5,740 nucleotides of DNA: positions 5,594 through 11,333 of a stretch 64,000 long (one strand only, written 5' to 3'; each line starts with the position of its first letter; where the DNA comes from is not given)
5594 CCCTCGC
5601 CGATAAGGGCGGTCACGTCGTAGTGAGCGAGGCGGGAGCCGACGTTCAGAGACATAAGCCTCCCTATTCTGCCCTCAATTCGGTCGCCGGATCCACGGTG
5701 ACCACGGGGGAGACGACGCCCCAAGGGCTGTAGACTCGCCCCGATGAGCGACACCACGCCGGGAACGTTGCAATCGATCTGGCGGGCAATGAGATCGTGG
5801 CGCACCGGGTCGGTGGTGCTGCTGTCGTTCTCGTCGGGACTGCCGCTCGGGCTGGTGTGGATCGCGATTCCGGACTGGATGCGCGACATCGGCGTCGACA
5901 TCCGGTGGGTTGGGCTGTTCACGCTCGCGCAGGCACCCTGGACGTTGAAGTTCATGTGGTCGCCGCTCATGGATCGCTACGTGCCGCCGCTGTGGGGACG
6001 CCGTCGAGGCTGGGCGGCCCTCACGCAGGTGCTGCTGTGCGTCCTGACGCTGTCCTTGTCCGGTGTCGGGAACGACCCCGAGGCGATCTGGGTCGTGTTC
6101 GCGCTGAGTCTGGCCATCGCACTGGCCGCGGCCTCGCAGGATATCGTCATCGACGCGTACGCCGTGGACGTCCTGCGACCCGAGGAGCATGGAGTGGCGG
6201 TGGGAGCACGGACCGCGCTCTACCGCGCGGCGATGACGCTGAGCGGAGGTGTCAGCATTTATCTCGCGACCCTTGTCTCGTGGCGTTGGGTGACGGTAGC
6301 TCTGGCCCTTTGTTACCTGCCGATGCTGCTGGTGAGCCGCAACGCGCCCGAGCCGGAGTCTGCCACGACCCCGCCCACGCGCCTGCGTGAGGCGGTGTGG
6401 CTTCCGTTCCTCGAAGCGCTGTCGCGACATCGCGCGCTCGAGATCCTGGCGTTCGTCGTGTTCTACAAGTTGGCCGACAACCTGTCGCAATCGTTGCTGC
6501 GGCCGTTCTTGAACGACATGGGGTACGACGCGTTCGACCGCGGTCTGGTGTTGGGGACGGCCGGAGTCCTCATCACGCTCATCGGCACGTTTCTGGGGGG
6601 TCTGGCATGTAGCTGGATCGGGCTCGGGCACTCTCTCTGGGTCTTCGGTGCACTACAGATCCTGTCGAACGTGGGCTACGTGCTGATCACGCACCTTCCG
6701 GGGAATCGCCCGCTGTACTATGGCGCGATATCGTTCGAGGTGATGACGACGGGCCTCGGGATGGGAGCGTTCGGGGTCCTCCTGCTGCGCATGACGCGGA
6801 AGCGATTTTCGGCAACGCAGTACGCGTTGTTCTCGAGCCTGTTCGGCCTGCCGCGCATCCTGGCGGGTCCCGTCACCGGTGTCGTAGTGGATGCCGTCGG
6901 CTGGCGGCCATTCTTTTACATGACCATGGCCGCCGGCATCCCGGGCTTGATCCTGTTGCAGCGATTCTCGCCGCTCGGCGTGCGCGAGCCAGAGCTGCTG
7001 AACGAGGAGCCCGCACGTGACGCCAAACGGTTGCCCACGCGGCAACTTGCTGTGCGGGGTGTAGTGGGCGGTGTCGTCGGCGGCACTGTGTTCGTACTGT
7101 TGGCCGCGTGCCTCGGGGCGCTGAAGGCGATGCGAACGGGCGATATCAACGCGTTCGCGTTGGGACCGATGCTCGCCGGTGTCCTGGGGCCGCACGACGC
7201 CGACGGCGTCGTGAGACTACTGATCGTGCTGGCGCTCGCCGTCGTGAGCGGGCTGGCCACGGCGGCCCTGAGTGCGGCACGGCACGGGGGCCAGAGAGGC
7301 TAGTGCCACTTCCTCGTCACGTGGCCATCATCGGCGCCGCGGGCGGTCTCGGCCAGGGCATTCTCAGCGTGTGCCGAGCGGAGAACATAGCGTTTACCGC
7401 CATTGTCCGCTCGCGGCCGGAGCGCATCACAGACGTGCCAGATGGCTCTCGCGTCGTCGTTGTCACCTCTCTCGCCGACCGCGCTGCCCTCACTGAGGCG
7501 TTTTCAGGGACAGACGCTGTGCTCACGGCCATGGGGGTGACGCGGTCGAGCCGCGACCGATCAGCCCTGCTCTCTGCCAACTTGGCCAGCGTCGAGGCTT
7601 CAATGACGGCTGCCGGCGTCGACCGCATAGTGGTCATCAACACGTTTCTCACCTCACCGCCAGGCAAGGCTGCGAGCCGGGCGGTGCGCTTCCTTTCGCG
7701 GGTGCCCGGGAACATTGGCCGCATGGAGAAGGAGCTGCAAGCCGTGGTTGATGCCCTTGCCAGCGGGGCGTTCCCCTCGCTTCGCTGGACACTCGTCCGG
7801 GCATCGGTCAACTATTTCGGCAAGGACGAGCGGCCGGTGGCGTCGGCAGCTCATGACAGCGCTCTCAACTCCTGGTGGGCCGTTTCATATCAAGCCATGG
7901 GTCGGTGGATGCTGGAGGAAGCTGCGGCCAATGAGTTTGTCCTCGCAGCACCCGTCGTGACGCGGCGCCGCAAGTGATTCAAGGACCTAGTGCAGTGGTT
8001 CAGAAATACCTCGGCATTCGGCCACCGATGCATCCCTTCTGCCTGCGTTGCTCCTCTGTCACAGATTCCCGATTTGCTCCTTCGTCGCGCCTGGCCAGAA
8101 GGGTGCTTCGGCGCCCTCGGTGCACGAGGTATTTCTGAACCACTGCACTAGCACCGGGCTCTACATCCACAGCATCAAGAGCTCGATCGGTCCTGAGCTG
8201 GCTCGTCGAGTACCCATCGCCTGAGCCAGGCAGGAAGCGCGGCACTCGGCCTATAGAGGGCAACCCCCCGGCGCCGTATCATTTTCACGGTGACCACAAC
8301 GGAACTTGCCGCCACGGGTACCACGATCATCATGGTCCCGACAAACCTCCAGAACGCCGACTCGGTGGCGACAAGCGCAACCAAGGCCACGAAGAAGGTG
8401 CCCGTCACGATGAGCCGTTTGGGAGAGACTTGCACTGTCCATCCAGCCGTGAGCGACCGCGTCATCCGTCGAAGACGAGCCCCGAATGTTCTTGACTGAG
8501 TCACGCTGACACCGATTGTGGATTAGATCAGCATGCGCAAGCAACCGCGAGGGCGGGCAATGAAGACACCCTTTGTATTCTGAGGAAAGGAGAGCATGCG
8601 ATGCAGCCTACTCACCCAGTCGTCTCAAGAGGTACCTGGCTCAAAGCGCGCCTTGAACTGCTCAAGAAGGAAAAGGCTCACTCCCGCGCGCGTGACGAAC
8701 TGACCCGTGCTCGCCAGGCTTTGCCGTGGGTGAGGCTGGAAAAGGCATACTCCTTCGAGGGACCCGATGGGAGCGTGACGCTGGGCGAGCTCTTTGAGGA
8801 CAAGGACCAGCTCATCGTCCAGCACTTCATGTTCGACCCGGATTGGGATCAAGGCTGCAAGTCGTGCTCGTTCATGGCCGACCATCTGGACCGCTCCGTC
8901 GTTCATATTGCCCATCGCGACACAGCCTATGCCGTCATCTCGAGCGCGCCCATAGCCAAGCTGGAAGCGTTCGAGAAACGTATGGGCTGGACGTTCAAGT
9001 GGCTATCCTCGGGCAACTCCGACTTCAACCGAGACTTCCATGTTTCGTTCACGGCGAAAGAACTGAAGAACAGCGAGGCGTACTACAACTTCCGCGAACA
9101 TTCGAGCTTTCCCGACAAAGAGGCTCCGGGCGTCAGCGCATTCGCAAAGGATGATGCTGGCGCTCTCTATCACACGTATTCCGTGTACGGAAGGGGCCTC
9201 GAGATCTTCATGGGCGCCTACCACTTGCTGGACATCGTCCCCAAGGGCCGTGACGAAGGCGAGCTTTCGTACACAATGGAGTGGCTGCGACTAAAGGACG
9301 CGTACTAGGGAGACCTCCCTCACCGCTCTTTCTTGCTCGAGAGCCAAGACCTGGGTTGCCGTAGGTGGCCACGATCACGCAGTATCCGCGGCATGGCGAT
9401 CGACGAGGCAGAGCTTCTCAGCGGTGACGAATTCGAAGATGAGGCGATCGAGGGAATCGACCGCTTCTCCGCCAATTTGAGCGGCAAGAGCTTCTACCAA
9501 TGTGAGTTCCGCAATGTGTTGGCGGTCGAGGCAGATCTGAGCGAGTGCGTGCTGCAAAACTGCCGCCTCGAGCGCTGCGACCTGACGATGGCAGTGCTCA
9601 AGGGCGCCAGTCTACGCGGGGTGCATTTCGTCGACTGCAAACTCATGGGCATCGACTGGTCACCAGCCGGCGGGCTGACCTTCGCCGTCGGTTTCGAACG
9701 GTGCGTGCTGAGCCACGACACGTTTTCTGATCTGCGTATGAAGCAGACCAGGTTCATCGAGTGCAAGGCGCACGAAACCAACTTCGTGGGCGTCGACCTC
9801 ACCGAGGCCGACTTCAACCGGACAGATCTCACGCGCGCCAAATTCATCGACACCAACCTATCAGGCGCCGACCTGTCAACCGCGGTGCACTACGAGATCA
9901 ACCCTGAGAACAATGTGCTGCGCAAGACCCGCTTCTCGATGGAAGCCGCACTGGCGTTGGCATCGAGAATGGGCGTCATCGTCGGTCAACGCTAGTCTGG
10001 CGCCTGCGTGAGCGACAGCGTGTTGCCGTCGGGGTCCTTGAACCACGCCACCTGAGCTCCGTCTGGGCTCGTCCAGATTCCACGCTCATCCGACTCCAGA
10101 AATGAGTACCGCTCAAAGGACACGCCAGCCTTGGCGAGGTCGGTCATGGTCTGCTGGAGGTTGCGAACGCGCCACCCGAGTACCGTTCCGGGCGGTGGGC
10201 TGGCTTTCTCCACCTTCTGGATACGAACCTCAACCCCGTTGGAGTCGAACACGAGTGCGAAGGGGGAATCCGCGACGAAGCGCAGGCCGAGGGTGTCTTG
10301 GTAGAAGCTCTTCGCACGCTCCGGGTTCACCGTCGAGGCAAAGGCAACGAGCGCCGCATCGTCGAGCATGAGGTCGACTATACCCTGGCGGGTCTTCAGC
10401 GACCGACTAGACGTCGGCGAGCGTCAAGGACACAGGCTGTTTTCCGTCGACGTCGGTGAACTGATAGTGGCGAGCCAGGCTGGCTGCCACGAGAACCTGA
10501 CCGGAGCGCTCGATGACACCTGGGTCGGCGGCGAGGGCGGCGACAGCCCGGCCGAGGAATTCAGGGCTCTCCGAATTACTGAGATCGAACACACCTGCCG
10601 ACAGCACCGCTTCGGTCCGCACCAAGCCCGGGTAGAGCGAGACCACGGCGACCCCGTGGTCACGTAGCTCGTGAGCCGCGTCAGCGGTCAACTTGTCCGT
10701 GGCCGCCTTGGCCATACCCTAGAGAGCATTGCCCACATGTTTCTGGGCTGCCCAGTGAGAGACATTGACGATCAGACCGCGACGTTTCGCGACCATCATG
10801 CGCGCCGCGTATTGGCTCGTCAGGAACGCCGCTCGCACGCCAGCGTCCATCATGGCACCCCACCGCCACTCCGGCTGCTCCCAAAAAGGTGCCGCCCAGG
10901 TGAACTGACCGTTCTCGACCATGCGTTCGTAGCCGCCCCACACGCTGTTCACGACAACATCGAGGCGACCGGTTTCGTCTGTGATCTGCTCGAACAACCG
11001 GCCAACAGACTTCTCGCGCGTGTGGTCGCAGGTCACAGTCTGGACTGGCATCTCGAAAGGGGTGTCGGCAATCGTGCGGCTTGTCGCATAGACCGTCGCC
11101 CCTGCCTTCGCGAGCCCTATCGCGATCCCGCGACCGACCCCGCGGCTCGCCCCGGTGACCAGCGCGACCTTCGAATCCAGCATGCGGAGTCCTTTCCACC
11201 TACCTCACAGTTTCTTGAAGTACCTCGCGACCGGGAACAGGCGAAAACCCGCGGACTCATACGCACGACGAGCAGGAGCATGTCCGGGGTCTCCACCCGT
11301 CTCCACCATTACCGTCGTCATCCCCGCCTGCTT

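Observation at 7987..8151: A 165-bp MITE family with 27-bp perfect TIRs, present twice in 64 kb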

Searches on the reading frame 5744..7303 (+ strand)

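Call 15: search_protein_families(library=pfam, proteins=[window:5744-7303:+], max_evalue=0.01)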
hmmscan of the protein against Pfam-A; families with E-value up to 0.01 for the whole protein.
window:5744-7303:+ (519 aa): 2 families
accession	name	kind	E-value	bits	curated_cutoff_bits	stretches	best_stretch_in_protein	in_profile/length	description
PF07690.21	MFS_1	-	7.6e-32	111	33.4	2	25-374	2-346/347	Major Facilitator Superfamily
PF13000.13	Acatn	-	7.1e-12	45.1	23.7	1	25-157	6-160/546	Acetyl-coenzyme A transporter 1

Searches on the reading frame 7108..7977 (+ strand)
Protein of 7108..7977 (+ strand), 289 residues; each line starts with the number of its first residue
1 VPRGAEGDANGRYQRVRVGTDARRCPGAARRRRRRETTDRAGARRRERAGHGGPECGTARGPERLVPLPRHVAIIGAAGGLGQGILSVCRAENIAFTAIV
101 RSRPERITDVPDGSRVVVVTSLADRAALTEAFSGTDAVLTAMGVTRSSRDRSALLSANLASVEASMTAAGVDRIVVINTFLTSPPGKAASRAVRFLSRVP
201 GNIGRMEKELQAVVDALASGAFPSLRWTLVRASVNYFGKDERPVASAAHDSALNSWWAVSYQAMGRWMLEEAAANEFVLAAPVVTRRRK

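Call 15: search_protein_families(library=pfam, proteins=[window:7108-7977:+], max_evalue=0.01)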
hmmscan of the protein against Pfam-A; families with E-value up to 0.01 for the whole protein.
window:7108-7977:+ (289 aa): 4 families
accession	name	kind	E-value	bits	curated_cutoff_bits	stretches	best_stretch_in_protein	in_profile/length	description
PF13460.12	NAD_binding_10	-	2.6e-15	57.2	27.2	1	76-245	1-156/184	NAD(P)H-binding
PF05368.20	NmrA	-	1.9e-05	24.9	27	1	71-160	4-89/298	NmrA-like family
PF01370.27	Epimerase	-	0.0011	18.9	20.9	1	73-179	2-115/240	NAD dependent epimerase/dehydratase family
PF00056.29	Ldh_1_N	-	0.0051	17.3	27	1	71-167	2-103/141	lactate/malate dehydrogenase, NAD binding domain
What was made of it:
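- Checked: The left gene is real: an NAD(P)-binding protein with its stop at 7975-7977 (call 15).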

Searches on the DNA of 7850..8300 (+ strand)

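Call 31: search_dna_similar(query=window:7987-8151:+, collection=plasmids, mode=distant, max_evalue=0.01)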
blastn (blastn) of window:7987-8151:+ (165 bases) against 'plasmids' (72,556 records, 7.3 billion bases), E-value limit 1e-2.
No match.

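Call 32: search_dna_similar(query=window:7987-8151:+, collection=phages, mode=distant, max_evalue=0.01)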
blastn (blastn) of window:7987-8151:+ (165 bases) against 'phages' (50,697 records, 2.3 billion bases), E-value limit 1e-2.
No match.
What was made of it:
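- Tried and rejected: blastn of the MITE against PLSDB plasmids and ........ phages found no match (calls 31, 32).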

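Call 79: search_rna_families(source=window, start=7850, end=8300, threshold=evalue, max_evalue=1)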
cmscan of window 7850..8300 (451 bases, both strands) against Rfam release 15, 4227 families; matches with E-value up to 1: 0.
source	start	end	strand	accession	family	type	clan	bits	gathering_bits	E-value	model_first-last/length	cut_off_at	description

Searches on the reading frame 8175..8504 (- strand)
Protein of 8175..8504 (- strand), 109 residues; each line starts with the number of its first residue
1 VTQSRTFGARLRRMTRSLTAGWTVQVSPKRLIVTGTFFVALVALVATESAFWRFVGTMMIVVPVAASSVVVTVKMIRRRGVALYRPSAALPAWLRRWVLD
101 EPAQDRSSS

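Call 15: search_protein_families(library=pfam, proteins=[window:8175-8504:-], max_evalue=0.01)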
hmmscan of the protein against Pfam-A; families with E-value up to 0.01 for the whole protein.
window:8175-8504:- (109 aa): 0 families

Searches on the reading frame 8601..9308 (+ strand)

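Call 15: search_protein_families(library=pfam, proteins=[window:8601-9308:+], max_evalue=0.01)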
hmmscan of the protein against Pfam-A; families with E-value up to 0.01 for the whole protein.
window:8601-9308:+ (235 aa): 1 family
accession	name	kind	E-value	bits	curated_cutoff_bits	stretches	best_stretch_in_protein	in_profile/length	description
PF05988.18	DUF899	-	1.6e-90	303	27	1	4-235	3-224/224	Bacterial protein of unknown function (DUF899)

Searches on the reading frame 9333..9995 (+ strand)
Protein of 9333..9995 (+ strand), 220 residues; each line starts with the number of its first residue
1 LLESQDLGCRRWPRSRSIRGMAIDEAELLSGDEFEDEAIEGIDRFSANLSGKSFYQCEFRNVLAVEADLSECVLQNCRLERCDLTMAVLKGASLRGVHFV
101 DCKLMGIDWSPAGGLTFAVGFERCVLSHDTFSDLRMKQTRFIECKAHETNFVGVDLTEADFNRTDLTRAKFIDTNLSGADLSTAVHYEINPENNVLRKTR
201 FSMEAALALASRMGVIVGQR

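Call 51: search_protein_families(library=pfam, proteins=[window:9333-9995:+], max_evalue=0.001)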
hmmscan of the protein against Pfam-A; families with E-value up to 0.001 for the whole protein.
window:9333-9995:+ (220 aa): 4 families
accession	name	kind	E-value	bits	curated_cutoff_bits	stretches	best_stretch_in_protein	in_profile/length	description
PF13599.13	Pentapeptide_4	-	5.1e-23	81.4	38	2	119-180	6-67/78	Pentapeptide repeat region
PF00805.28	Pentapeptide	-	1.4e-22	79.3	20.2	2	150-184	2-36/40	Pentapeptide repeats (8 copies)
PF13576.12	Pentapeptide_3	-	5.4e-11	43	27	0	138-179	3-47/48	Pentapeptide repeats (9 copies)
PF23894.2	LD_SV2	-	2.3e-07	31.5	29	0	125-176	36-87/92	SV2A/B/C luminal domain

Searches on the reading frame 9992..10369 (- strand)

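Call 74: search_protein_families(library=pfam, proteins=[window:9992-10369:-], max_evalue=0.001)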
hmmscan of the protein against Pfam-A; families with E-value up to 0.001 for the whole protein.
window:9992-10369:- (125 aa): 2 families
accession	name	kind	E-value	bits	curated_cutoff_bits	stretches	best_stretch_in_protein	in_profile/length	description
PF00903.31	Glyoxalase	-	2.5e-08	34.8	20.6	1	14-119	10-120/121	Glyoxalase/Bleomycin resistance protein/Dioxygenase superfamily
PF22677.2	Ble-like_N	-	7.8e-05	22.8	24.5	0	17-33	13-29/41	Bleomycin resistance protein-like N-terminal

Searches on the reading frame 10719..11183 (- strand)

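Call 74: search_protein_families(library=pfam, proteins=[window:10719-11183:-], max_evalue=0.001)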
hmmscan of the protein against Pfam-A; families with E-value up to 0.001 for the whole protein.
window:10719-11183:- (154 aa): 2 families
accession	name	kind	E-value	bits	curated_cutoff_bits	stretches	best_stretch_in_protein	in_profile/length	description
PF00106.31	adh_short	-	3.2e-22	79.4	26.6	1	5-150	1-143/195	short chain dehydrogenase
PF13561.12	adh_short_C2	-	7.4e-17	62.1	27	1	11-152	1-139/236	Enoyl-(Acyl carrier protein) reductase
